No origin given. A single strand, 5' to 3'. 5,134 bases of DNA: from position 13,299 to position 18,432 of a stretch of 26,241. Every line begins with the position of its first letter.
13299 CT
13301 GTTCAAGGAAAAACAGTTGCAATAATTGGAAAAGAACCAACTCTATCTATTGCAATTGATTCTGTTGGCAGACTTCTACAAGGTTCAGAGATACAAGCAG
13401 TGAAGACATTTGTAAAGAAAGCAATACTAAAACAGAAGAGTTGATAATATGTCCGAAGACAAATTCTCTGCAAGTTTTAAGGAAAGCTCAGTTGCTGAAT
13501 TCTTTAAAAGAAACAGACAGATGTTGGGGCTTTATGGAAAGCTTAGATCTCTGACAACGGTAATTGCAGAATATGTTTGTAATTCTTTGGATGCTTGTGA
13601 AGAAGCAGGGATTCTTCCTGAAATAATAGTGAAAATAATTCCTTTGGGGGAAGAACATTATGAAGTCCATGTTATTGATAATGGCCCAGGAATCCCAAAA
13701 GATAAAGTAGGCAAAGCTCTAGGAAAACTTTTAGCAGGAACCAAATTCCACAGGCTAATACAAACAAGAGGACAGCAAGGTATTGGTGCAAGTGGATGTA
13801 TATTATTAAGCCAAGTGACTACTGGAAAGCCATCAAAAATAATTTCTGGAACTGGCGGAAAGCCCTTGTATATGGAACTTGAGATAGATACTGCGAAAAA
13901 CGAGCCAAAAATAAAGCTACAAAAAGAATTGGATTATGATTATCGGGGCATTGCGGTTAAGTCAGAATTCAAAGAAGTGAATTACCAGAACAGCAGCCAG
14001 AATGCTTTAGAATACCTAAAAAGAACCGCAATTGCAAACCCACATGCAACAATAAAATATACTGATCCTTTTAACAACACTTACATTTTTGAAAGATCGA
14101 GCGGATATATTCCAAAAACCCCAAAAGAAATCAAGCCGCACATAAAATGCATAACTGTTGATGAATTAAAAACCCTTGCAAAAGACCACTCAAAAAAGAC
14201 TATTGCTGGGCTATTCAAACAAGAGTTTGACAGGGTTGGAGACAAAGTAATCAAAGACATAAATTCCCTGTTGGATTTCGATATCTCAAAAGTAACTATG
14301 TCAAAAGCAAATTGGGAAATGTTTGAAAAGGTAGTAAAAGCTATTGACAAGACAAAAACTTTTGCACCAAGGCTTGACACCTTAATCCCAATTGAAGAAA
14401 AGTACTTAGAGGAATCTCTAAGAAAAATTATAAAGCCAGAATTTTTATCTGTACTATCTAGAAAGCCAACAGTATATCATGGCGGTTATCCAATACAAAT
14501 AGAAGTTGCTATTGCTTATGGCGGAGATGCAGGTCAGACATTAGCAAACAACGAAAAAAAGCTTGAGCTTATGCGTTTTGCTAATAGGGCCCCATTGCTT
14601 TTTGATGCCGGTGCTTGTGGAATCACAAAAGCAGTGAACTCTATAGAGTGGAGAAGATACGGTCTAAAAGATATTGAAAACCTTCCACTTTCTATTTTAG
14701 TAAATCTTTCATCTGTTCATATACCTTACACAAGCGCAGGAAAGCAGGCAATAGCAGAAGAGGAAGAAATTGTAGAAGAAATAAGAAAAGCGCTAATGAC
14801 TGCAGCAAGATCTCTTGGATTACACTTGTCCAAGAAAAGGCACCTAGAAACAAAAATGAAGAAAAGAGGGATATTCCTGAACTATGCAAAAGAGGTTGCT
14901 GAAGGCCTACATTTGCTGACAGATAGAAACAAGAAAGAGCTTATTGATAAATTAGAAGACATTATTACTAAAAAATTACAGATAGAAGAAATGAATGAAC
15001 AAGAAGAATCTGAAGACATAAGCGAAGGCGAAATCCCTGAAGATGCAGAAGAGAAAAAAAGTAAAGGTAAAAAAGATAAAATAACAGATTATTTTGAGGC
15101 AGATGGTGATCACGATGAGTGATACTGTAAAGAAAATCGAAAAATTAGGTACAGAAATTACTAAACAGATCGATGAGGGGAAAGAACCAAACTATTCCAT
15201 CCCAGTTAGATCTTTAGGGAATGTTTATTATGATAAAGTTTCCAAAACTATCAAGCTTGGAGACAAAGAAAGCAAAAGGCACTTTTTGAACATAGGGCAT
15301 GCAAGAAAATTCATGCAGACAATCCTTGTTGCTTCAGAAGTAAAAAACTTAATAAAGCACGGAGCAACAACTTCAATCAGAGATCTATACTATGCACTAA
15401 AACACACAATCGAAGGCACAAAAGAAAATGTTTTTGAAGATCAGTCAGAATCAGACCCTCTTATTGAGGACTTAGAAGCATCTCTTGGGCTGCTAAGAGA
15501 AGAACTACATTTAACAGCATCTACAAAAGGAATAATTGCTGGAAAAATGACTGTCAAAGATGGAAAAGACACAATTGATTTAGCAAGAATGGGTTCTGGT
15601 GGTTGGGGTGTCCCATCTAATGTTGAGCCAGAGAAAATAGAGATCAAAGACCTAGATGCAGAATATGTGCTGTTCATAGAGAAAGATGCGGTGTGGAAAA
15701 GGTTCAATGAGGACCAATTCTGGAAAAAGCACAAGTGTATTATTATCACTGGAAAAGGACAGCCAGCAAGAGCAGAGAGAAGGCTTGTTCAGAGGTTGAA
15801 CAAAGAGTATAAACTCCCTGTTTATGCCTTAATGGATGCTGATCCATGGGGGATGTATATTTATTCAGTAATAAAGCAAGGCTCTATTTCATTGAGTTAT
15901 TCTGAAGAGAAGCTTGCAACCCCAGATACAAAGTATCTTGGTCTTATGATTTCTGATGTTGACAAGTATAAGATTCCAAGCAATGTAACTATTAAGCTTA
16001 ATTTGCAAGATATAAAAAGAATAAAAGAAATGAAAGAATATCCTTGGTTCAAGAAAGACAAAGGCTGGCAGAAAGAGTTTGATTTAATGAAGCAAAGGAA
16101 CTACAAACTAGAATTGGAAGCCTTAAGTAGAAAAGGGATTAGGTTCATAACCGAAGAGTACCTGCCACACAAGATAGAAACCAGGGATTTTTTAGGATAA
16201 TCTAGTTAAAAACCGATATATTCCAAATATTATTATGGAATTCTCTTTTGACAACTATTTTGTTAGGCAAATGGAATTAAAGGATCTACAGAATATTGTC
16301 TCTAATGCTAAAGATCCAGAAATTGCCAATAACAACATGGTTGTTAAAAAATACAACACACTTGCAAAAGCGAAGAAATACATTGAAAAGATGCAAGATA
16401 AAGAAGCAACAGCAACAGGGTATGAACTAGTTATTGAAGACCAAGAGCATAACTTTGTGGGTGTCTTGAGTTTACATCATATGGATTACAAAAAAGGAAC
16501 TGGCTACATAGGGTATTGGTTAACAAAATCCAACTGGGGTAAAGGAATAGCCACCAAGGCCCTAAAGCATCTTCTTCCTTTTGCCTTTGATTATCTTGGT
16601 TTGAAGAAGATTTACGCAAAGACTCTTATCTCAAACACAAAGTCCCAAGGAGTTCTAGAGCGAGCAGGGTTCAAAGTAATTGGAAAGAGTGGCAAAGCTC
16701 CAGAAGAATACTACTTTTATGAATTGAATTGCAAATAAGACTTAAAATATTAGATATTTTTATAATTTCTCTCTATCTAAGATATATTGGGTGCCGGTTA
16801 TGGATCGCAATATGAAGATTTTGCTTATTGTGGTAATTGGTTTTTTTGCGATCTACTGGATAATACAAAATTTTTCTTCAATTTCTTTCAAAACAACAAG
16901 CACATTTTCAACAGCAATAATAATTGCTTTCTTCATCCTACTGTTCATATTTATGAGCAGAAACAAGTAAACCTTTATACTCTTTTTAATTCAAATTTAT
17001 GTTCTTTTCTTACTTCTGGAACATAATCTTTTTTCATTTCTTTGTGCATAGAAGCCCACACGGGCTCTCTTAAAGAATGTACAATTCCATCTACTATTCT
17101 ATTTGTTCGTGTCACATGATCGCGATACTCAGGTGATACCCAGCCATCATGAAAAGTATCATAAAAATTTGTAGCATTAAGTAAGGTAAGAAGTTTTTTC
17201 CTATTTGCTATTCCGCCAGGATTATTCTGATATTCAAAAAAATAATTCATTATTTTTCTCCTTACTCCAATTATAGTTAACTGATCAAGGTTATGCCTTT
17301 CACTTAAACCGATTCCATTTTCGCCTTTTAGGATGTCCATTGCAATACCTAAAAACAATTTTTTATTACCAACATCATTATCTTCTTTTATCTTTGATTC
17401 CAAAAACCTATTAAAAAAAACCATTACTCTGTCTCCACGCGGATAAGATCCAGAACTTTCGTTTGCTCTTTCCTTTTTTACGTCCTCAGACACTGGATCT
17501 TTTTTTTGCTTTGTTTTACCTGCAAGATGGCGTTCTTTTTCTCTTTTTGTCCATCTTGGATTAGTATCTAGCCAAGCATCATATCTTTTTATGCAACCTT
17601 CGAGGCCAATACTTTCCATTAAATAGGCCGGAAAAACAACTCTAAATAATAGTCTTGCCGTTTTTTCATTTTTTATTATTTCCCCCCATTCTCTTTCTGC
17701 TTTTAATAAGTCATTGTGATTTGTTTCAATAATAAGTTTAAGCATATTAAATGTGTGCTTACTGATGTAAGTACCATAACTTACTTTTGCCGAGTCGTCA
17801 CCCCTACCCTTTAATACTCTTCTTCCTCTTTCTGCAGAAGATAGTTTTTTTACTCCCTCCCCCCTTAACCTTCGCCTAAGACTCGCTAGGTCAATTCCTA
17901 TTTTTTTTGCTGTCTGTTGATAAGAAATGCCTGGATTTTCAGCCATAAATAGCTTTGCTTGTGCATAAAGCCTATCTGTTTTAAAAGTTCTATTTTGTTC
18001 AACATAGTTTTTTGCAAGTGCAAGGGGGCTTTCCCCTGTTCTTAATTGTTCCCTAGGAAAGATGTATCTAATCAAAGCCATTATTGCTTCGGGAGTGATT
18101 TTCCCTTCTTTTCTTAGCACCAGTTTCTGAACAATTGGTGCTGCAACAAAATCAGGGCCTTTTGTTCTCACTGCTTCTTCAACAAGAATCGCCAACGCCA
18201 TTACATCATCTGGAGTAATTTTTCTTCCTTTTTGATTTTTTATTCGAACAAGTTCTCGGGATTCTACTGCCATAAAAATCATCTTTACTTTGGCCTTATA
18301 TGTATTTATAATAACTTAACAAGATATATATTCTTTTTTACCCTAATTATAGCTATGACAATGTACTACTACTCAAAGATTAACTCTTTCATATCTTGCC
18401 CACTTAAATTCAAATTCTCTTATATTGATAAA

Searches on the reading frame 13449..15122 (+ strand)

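Call 7: search_protein_families(library=pfam, proteins=[window:13449-15122:+], max_evalue=0.01)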
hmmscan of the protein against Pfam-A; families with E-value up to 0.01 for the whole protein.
window:13449-15122:+ (557 aa): 3 families
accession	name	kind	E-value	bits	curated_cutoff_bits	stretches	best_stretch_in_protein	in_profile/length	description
PF09239.17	Topo-VIb_trans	-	1.1e-51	175.1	24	1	307-471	1-158/159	Topoisomerase VI B subunit, transducer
PF13589.12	HATPase_c_3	-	1.1e-07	32.4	25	1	35-152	3-111/137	Histidine kinase-, DNA gyrase B-, and HSP90-like ATPase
PF02518.31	HATPase_c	-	1.3e-07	32.4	26.4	1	33-122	4-85/111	Histidine kinase-, DNA gyrase B-, and HSP90-like ATPase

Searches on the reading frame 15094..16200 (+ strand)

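Call 7: search_protein_families(library=pfam, proteins=[window:15094-16200:+], max_evalue=0.01)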
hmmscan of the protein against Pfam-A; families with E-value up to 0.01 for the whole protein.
window:15094-16200:+ (368 aa): 4 families
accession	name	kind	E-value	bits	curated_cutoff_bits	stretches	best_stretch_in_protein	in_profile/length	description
PF21180.3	TOP6A-Spo11_Toprim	-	2.9e-65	219.9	24.1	1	191-361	1-170/170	Topoisomerase 6 subunit A/Spo11, Toprim domain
PF04406.19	TP6A_N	-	7.5e-18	64.6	26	1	71-140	1-62/62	Type IIB DNA topoisomerase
PF20768.2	Topo_VI_alpha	-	3e-07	30.6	23.6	1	147-187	6-49/50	All-beta domain in DNA topoisomerase VI alpha subunit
PF23947.1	DUF7281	-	0.0018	18.3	27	0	176-257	29-110/183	Domain of unknown function (DUF7281)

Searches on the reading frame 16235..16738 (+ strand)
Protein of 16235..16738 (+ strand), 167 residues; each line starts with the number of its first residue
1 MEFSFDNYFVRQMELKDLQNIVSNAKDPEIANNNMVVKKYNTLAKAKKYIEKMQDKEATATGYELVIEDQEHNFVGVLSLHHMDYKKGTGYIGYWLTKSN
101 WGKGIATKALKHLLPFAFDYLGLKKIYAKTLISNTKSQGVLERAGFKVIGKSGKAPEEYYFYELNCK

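Call 96: search_protein_families(library=pfam, proteins=[window:16235-16738:+], max_evalue=0.001)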
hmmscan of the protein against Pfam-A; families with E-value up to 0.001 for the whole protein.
window:16235-16738:+ (167 aa): 3 families
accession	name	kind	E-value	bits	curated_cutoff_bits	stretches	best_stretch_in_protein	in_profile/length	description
PF13302.13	Acetyltransf_3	-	5.9e-28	98.7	25.4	1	10-147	4-138/138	Acetyltransferase (GNAT) domain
PF00583.31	Acetyltransf_1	-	4.7e-13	49.9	20.7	1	56-146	27-116/116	Acetyltransferase (GNAT) family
PF13420.13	Acetyltransf_4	-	2.4e-10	41.1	24.3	1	11-153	2-141/155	Acetyltransferase (GNAT) domain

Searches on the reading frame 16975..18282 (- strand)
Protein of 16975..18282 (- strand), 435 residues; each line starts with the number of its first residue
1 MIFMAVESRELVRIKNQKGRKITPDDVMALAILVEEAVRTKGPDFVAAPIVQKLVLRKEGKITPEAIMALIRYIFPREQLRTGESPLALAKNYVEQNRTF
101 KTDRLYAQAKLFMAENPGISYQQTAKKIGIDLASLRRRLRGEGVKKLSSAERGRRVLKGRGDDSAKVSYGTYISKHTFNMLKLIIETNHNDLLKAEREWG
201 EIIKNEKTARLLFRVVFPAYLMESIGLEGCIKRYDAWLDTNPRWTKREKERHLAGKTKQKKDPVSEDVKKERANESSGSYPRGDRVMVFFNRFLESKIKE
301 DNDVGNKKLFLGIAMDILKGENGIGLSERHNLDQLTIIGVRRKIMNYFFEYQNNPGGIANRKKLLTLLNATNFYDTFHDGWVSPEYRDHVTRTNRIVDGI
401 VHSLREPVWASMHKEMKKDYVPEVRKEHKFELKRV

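Call 6: search_protein_families(library=pfam, proteins=[window:16975-18282:-], max_evalue=0.1)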
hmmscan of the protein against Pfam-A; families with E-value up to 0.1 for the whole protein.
window:16975-18282:- (435 aa): 1 family
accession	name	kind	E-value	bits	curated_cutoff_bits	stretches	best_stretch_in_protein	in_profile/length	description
PF13412.12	HTH_24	-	0.0013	18.7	21.9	1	114-140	13-39/48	Winged helix-turn-helix DNA-binding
